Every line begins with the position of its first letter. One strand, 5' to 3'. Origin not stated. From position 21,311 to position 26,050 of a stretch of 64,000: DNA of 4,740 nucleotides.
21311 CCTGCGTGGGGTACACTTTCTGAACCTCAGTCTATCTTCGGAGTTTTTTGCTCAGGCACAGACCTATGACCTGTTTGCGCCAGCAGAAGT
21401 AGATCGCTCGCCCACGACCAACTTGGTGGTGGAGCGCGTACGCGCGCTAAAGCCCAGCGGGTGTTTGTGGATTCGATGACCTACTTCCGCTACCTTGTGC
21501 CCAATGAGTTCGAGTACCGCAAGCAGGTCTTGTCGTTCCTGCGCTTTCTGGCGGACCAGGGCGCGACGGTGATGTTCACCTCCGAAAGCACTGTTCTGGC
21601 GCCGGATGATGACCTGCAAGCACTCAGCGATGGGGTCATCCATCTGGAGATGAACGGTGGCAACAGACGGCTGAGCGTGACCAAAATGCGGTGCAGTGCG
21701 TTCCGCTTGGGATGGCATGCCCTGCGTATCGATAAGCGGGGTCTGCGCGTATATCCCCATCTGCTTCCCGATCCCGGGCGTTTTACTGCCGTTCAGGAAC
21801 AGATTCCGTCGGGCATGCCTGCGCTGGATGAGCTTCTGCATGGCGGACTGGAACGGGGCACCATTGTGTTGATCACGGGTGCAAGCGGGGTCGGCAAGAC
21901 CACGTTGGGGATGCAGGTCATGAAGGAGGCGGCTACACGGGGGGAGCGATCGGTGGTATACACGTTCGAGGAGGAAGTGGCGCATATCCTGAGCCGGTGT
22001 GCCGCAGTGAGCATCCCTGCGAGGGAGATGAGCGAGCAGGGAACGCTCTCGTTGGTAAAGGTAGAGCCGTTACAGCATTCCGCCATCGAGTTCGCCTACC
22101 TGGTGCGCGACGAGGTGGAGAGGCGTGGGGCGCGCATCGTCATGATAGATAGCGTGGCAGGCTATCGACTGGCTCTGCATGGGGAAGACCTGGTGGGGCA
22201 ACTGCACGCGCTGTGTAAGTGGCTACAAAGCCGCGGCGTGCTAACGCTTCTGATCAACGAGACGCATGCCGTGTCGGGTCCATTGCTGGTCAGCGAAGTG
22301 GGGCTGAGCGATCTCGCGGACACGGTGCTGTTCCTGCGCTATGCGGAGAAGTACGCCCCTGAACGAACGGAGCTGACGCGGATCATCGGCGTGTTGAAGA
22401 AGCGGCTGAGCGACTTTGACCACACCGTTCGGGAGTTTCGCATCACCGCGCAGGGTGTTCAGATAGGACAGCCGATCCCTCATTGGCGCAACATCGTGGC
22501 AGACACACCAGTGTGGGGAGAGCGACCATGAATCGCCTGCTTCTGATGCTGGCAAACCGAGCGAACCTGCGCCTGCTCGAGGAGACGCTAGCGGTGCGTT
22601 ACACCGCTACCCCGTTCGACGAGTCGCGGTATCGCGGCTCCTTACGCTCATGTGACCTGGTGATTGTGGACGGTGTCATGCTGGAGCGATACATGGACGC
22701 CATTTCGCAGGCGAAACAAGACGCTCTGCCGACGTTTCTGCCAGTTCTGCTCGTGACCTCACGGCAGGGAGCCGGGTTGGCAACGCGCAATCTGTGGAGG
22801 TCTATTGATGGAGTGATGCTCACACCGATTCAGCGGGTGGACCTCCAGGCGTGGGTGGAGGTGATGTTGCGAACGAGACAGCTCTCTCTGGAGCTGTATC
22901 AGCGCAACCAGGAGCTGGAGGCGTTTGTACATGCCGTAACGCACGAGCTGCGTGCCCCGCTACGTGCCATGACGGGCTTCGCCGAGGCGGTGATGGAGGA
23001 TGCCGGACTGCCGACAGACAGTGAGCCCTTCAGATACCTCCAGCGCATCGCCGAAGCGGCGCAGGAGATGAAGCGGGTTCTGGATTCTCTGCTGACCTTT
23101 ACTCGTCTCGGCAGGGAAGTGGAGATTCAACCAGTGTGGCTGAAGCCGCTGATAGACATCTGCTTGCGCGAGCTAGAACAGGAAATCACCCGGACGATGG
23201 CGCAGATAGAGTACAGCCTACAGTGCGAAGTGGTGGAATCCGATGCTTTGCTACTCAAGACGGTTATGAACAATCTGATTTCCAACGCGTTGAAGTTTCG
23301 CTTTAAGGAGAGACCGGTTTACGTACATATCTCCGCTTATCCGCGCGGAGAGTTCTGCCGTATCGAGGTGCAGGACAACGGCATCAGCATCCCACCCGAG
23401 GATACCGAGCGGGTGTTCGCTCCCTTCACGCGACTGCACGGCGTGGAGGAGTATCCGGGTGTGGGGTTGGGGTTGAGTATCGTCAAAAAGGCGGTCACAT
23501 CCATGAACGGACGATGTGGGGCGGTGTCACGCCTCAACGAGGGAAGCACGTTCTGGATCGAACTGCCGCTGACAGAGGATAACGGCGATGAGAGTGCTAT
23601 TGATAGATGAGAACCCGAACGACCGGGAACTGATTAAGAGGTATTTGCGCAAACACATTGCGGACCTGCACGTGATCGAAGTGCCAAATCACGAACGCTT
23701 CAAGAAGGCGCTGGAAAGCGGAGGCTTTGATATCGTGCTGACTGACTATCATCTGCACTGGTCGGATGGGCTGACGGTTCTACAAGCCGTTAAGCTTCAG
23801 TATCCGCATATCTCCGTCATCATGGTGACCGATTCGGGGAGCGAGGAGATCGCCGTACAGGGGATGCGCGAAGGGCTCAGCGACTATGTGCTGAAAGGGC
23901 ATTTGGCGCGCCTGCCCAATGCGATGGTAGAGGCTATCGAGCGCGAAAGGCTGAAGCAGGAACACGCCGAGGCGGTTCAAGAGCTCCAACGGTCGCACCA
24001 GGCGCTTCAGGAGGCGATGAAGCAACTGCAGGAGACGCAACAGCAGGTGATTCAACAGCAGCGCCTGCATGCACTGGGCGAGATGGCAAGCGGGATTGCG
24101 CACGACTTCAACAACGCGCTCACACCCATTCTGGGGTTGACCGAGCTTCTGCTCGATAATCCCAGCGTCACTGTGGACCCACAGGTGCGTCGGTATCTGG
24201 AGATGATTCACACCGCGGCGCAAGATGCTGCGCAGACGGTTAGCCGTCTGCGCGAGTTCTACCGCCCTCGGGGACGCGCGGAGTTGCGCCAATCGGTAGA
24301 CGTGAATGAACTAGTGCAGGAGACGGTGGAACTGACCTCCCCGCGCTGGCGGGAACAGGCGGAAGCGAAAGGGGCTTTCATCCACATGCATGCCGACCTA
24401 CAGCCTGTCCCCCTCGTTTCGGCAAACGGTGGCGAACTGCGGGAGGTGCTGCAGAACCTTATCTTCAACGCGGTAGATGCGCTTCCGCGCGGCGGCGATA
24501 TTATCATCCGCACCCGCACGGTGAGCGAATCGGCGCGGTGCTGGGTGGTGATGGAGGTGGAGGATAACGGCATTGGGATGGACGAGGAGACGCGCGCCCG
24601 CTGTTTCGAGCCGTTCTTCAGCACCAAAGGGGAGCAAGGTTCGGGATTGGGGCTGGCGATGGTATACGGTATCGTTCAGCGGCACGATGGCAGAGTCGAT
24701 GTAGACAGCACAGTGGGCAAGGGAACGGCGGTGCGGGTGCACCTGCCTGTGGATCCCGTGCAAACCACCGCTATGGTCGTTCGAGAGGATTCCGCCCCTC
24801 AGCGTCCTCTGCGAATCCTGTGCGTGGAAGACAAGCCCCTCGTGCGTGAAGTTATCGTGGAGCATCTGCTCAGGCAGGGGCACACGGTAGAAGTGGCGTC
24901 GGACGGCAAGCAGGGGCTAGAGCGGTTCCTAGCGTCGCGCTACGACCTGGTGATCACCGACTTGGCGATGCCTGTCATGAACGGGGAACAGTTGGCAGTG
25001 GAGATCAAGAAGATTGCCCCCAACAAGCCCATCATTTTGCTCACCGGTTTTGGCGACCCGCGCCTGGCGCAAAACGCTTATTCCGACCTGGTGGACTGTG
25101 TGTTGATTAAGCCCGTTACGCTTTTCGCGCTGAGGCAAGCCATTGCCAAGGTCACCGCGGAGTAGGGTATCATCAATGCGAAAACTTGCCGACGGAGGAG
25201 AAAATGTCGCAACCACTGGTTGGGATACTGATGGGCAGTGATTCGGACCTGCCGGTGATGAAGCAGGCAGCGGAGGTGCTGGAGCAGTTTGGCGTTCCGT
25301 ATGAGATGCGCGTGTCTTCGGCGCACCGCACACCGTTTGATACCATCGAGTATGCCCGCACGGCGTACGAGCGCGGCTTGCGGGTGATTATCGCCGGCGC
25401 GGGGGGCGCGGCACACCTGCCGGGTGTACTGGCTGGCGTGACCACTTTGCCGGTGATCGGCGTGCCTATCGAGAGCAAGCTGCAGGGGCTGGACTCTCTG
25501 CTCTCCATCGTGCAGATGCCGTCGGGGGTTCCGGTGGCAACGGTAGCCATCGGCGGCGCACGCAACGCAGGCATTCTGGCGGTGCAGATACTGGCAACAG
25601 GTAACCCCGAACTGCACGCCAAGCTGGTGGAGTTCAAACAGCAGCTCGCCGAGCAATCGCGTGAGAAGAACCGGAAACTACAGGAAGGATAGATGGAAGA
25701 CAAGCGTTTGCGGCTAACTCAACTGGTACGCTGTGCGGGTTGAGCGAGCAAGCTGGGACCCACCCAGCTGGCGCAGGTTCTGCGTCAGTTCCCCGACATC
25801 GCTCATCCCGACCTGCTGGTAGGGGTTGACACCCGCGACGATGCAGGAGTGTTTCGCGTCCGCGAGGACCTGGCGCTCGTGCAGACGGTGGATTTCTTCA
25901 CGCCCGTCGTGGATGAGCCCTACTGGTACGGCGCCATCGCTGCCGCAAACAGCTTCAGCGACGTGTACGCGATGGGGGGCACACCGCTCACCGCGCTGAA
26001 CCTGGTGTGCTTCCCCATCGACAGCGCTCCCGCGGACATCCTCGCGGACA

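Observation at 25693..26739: selD is a selenoprotein: in-frame UGA at 25741-25743 with a downstream SECIS-like hairpin, and the ORF call was truncated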

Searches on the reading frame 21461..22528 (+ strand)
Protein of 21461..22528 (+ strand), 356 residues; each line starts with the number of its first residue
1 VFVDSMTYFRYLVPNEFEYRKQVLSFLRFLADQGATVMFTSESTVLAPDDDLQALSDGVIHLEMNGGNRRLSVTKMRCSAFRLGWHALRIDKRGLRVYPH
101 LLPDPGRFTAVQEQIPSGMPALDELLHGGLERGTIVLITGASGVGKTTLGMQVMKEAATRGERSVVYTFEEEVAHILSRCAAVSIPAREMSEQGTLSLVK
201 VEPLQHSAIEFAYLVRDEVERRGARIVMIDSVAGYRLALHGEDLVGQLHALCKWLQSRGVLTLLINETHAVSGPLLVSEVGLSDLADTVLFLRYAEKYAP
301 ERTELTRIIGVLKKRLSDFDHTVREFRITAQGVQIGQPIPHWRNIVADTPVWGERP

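Call 26: search_protein_families(library=ncbifam, proteins=[window:21461-22528:+], max_evalue=0.00001)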
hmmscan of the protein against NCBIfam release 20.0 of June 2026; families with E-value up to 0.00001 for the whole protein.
window:21461-22528:+ (356 aa): 15 families
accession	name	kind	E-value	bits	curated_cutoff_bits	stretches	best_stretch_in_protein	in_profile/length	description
NF006799.0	PRK09302.1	equivalog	8.6e-43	146.6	408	1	12-349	145-485/515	circadian clock protein KaiC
TIGR02655.1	circ_KaiC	equivalog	2.1e-28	99.3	546.25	1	63-350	194-476/484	circadian clock protein KaiC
TIGR03880.1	KaiC_arch_3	hypoth_equivalog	7.2e-28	97.6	249.45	1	118-335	1-217/224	KaiC domain-containing protein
TIGR03877.1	thermo_KaiC_1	hypoth_equivalog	7.1e-17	61.7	307.25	1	114-201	3-90/238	KaiC domain-containing protein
TIGR03881.1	KaiC_arch_4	hypoth_equivalog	2.5e-16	60.1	247.8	1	114-328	2-220/231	KaiC domain-containing protein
TIGR02237.1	recomb_radB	equivalog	6.5e-12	45.8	172.4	1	122-334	1-210/210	DNA repair and recombination protein RadB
NF004723.0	PRK06067.1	subfamily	8.1e-12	45.2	194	1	112-293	13-195/243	flagellar accessory protein FlaH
NF006861.0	PRK09361.1-1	equivalog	1e-10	41.5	278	1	112-246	2-137/235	DNA repair and recombination protein RadB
NF004629.0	PRK05973.1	equivalog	8.5e-10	38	156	1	125-266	56-190/237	DNA helicase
NF052589.1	ArlH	equivalog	2.4e-09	37.2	215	1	120-268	7-161/229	archaellum protein ArlH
TIGR00416.1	sms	equivalog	6.7e-09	35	403.05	1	113-200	74-150/454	DNA repair protein RadA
TIGR03600.1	phage_DnaB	exception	3.1e-07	29.7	498.65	1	113-182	175-244/421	phage replicative helicase, DnaB family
NF005852.0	PRK07773.1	equivalog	3.9e-07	28.7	780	1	113-189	198-276/886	replicative DNA helicase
TIGR00665.1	DnaB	equivalog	3e-06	26.3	385.25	1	114-204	177-268/435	replicative DNA helicase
TIGR03878.1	thermo_KaiC_2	hypoth_equivalog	3.5e-06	26.5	232.2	0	128-332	31-250/259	KaiC domain-containing protein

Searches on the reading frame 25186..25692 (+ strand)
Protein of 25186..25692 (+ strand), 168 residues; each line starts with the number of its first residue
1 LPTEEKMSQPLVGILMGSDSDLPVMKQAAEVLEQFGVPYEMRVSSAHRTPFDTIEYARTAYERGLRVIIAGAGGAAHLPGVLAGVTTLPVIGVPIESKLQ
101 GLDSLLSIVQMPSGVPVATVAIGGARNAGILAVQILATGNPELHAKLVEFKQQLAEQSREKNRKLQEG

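Call 4: search_protein_families(library=ncbifam, proteins=[window:25186-25692:+])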
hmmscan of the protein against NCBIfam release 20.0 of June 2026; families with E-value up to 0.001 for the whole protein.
window:25186-25692:+ (168 aa): 2 families
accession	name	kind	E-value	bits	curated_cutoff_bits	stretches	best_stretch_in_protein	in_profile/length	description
TIGR01162.1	purE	equivalog_domain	8.6e-66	220.3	149.6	1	12-165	1-155/156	5-(carboxyamino)imidazole ribonucleotide mutase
NF033503.1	LarB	equivalog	6.1e-11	42.4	175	1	5-136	75-207/209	nickel pincer cofactor biosynthesis protein LarB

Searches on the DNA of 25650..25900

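Call 12: search_rna_families(source=window, start=25650, end=25900, threshold=evalue, max_evalue=10, show_alignments=3)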
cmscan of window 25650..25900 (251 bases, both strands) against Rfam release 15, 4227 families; matches with E-value up to 10: 4.
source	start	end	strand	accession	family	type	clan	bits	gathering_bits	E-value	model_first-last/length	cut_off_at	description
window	25771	25859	-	RF02276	Hammerhead_II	Gene; ribozyme;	CL00010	16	37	0.86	1-66/66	no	Hammerhead ribozyme (type II)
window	25879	25900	-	RF00440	SNORD37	Gene; snRNA; snoRNA; CD-box;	-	12.7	45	8.2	44-65/65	5'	Small nucleolar RNA SNORD37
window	25815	25898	+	RF02463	Ms_AS-1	Gene; sRNA;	-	12.2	37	4.7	1-98/98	no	Mycobacterium sRNA Ms_AS-1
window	25762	25806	-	RF01120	sR33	Gene; snRNA; snoRNA; CD-box;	-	11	37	6.5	1-55/55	no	Small nucleolar RNA sR33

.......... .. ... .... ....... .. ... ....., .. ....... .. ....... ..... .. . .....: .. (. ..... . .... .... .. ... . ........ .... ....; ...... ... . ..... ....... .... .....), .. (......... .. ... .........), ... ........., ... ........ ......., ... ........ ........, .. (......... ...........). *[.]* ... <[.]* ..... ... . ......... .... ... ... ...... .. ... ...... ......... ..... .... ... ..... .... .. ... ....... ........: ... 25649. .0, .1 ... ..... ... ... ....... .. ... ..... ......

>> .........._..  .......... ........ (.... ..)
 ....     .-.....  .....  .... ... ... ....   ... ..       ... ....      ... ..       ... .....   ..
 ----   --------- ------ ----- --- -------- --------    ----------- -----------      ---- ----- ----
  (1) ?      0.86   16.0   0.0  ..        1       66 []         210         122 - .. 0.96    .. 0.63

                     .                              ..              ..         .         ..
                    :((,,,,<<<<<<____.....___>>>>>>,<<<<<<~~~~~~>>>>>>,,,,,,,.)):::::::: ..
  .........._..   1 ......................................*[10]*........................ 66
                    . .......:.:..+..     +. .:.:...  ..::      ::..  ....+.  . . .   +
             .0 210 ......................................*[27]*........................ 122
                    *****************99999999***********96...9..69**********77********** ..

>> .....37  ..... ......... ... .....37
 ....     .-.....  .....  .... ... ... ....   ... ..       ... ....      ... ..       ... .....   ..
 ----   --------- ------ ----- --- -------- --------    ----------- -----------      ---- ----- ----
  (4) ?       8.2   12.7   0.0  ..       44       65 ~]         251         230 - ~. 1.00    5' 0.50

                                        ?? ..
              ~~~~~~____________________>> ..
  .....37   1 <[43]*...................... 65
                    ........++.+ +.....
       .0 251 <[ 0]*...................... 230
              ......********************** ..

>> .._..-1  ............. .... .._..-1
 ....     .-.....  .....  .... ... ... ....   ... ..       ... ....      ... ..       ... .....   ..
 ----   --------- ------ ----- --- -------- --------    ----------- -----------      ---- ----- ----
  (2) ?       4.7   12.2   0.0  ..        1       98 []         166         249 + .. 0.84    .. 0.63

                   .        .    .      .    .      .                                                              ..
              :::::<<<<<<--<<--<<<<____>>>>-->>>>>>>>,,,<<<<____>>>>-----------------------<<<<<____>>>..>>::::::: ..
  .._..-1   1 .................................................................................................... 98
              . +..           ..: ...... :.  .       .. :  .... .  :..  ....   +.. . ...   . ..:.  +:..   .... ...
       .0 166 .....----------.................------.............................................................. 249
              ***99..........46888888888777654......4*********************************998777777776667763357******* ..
